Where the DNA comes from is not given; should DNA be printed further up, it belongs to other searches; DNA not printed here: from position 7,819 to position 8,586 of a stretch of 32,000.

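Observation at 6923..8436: Solo Cas1 in a two-gene operon with a membrane-anchored protein, no Cas2 partner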

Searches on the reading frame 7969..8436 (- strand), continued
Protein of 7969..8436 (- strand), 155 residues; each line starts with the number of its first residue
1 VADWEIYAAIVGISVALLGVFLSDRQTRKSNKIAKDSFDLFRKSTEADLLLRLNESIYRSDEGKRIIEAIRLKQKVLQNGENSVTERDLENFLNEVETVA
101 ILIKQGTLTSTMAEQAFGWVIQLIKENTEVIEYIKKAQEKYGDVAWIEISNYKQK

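Call 61: search_protein_families(library=pfam, proteins=[L102:5663-6499:+, L102:6636-7205:+, L102:7205-8263:+, L102:9094-9441:+, L102:9641-10240:+, L102:10576-12249:+, L103:8788-9813:-, L103:10614-11936:+, L103:12052-13257:-, L103:7279-8046:-], max_evalue=0.001)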
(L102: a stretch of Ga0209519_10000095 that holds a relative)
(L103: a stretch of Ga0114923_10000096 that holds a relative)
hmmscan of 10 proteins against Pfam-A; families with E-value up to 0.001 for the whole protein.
L102:5663-6499:+ (278 aa): 1 family
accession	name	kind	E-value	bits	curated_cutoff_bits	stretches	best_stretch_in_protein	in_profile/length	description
PF07505.17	DUF5131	-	2.1e-89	299.6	28.9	1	5-240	2-243/243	Protein of unknown function (DUF5131)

L102:6636-7205:+ (189 aa): 1 family
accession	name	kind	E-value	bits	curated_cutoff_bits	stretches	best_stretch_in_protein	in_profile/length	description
PF09851.14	SHOCT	-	4.9e-08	32.9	27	1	162-186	1-25/28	Short C-terminal domain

L102:7205-8263:+ (352 aa): 19 families
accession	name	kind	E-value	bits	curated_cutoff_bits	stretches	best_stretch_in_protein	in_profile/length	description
PF00515.34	TPR_1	-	1.8e-28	97.6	27.8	2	177-210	1-34/34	Tetratricopeptide repeat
PF07719.23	TPR_2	-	4.4e-26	89.3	27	1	177-210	1-34/34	Tetratricopeptide repeat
PF13431.12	TPR_17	-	4e-22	77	24.4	1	308-340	1-33/34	Tetratricopeptide repeat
PF13181.12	TPR_8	-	7.5e-18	63.6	25.7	0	286-306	8-28/34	Tetratricopeptide repeat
PF13424.12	TPR_12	-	7.6e-17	61.7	30.1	1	284-346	8-71/77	Tetratricopeptide repeat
PF13432.12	TPR_16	-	3.9e-15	56.4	32.7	1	155-208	9-62/65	Tetratricopeptide repeat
PF14559.12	TPR_19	-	1.8e-12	47.8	25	1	153-212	1-60/68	Tetratricopeptide repeat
PF13414.12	TPR_11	-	2.7e-12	46.6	26.8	0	255-293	4-42/42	TPR repeat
PF13428.12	TPR_14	-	3.9e-12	46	23.5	0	246-284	2-40/44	Tetratricopeptide repeat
PF12895.13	ANAPC3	-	7.2e-08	33.1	27.2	0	125-201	6-80/82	Anaphase-promoting complex, cyclosome, subunit 3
PF23914.1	TPR_CcmH_CycH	-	1.4e-07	32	42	0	170-213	43-86/158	Cytochrome c-type biogenesis protein H TPR domain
PF13374.12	TPR_10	-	1.9e-07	31.3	27.5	0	286-313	9-36/42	Tetratricopeptide repeat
PF13371.12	TPR_9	-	6.2e-07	29.8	35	0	255-312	5-62/73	Tetratricopeptide repeat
PF01239.28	PPTA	-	7.4e-07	29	29.5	0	229-255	3-29/32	Protein prenyltransferase alpha subunit repeat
PF13174.12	TPR_6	-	3.8e-05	24.5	26.3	0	179-208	2-31/33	Tetratricopeptide repeat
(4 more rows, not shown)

L102:9094-9441:+ (115 aa): 0 families

L102:9641-10240:+ (199 aa): 0 families

L102:10576-12249:+ (557 aa): 2 families
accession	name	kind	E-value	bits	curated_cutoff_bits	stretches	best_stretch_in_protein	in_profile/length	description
PF00920.27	ILVD_EDD_N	-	2.8e-129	431.2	27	1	33-350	1-316/316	Dihydroxy-acid/6-phosphogluconate dehydratase N-terminal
PF24877.1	ILV_EDD_C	-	2.3e-75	252.7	27.7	1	362-551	1-191/191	Dihydroxy-acid/6-phosphogluconate dehydratase C-terminal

L103:8788-9813:- (341 aa): 0 families

L103:10614-11936:+ (440 aa): 5 families
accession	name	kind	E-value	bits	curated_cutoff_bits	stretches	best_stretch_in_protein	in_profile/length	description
PF07693.20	KAP_NTPase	-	1e-30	107.5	20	1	28-247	3-240/293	KAP family P-loop domain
PF13401.12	AAA_22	-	1.8e-05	25.5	27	1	43-185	5-108/130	AAA domain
PF13191.12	AAA_16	-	0.00011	23.2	32.6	1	53-171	34-146/167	AAA ATPase domain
PF25199.1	nSTAND_NTPase5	-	0.00024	21.4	34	0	39-96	37-91/145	Novel STAND NTPase 5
PF24883.2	NPHP3_N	-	0.0006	20.5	24.8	0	43-181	22-149/164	Nephrocystin 3, N-terminal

L103:12052-13257:- (401 aa): 0 families

L103:7279-8046:- (255 aa): 0 families

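Call 66: search_solved_structures(query=A3, max_evalue=1)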
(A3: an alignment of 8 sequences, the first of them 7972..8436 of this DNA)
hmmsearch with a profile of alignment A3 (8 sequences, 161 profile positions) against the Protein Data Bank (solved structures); distinct sequences matched with E-value up to 1: 3.
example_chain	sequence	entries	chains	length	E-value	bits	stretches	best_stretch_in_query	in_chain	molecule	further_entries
5m72_A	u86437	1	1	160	0.56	13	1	70-151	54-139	Signal recognition particle subunit SRP72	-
1kag_A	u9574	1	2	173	0.58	13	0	64-103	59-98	Shikimate kinase I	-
5wrv_B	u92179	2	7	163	0.62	12.9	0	70-151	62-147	Signal recognition particle subunit SRP72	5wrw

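Call 69: search_dna_similar(query=window:7972-8436:-, collection=phages, mode=protein, max_evalue=0.01)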
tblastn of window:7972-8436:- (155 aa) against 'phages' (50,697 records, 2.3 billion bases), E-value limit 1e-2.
No match.

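Call 88: search_protein_families(library=pfam, proteins=[L001:11664-12389:+, L001:12926-13744:+, L005:9410-9859:-, L005:11257-11703:+, L098:1113-1472:+, L101:1502-2173:-, L014:2547-3014:-, L100:1547-2416:+, L001:7666-8133:+], max_evalue=0.01)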
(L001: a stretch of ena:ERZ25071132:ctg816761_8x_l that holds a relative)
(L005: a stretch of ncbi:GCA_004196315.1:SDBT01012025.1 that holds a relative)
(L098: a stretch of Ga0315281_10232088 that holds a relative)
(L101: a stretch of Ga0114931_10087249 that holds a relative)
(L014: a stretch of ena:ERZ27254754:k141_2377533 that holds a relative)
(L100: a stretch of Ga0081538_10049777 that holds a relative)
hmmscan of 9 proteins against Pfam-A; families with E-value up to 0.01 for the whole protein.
L001:11664-12389:+ (241 aa): 0 families

L001:12926-13744:+ (272 aa): 10 families
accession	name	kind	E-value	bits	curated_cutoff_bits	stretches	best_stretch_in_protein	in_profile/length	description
PF00910.28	RNA_helicase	-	5.5e-05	24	21.5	0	33-77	2-27/105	RNA helicase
PF20720.3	nSTAND3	-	5.7e-05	23.3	27.2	0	33-63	21-51/155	Novel STAND NTPase 3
PF05729.18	NACHT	-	8.5e-05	22.9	26.7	1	32-144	3-116/167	NACHT domain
PF00005.33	ABC_tran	-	0.00026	22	25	1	30-89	12-76/137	ABC transporter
PF00931.28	NB-ARC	-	0.00033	20.4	23.5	1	27-121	19-108/248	NB-ARC domain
PF13401.12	AAA_22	-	0.00049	20.8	27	1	32-128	8-98/130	AAA domain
PF00485.24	PRK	-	0.0041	17.4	22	1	32-65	2-35/196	Phosphoribulokinase / Uridine kinase family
PF04665.18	Pox_A32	-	0.0042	17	22.8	1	31-64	15-48/242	Poxvirus A32 protein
PF13479.12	AAA_24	-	0.0058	16.9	27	0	31-53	4-26/195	AAA domain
PF05621.17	TniB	-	0.0074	16.2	22.4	0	8-51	14-57/189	Bacterial TniB protein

L005:9410-9859:- (149 aa): 1 family
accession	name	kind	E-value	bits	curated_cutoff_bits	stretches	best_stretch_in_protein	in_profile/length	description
PF05184.20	SapB_1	-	0.0057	17.1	25.2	0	25-50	12-37/38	Saposin-like type B, region 1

L005:11257-11703:+ (148 aa): 0 families

L098:1113-1472:+ (119 aa): 20 families
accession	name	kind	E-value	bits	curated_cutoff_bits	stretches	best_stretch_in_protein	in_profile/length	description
PF00515.34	TPR_1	-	2.5e-21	75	27.8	2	43-74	3-34/34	Tetratricopeptide repeat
PF07719.23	TPR_2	-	8e-20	69.7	27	2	43-74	3-34/34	Tetratricopeptide repeat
PF13181.12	TPR_8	-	1.4e-17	62.7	25.7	2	43-74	3-34/34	Tetratricopeptide repeat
PF13414.12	TPR_11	-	2.6e-13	49.8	26.8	2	53-78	6-31/42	TPR repeat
PF13424.12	TPR_12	-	1.7e-12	47.8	30.1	2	14-71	9-75/77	Tetratricopeptide repeat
PF13428.12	TPR_14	-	4.9e-10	39.5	23.5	1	43-82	3-42/44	Tetratricopeptide repeat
PF13431.12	TPR_17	-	1.3e-09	38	24.4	2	30-61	1-33/34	Tetratricopeptide repeat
PF13432.12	TPR_16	-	3.4e-09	37.4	32.7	1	14-75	3-65/65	Tetratricopeptide repeat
PF12895.13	ANAPC3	-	6.2e-08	33.2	27.2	1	6-66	21-81/82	Anaphase-promoting complex, cyclosome, subunit 3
PF14559.12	TPR_19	-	3.6e-07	30.9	25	1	18-78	1-62/68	Tetratricopeptide repeat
PF13176.12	TPR_7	-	4.8e-07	29.8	27.9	1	45-72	3-32/36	Tetratricopeptide repeat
PF13174.12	TPR_6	-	2.8e-06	28.1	26.3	1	44-73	3-32/33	Tetratricopeptide repeat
PF13374.12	TPR_10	-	2.9e-05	24.4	27.5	0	53-70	14-31/42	Tetratricopeptide repeat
PF13371.12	TPR_9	-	3.7e-05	24.1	35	1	21-79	8-67/73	Tetratricopeptide repeat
PF25068.1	ARM_TT21_4th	-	6.3e-05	23.7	30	1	16-106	7-92/153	Tetratricopeptide repeat protein 21 forth ARM domain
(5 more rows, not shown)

L101:1502-2173:- (223 aa): 0 families

L014:2547-3014:- (155 aa): 2 families
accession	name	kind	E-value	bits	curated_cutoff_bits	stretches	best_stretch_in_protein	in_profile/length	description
PF10107.15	Endonuc_Holl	-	1.6e-29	103.2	23.8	1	30-151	46-158/159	Endonuclease related to archaeal Holliday junction resolvase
PF08774.17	VRR_NUC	-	0.0031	18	23.8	1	105-151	77-113/116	VRR-NUC domain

L100:1547-2416:+ (289 aa): 1 family
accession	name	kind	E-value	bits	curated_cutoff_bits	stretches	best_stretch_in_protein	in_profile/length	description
PF14126.11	DUF4293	-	0.00068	20.3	27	1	50-134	8-84/153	Domain of unknown function (DUF4293)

L001:7666-8133:+ (155 aa): 0 families
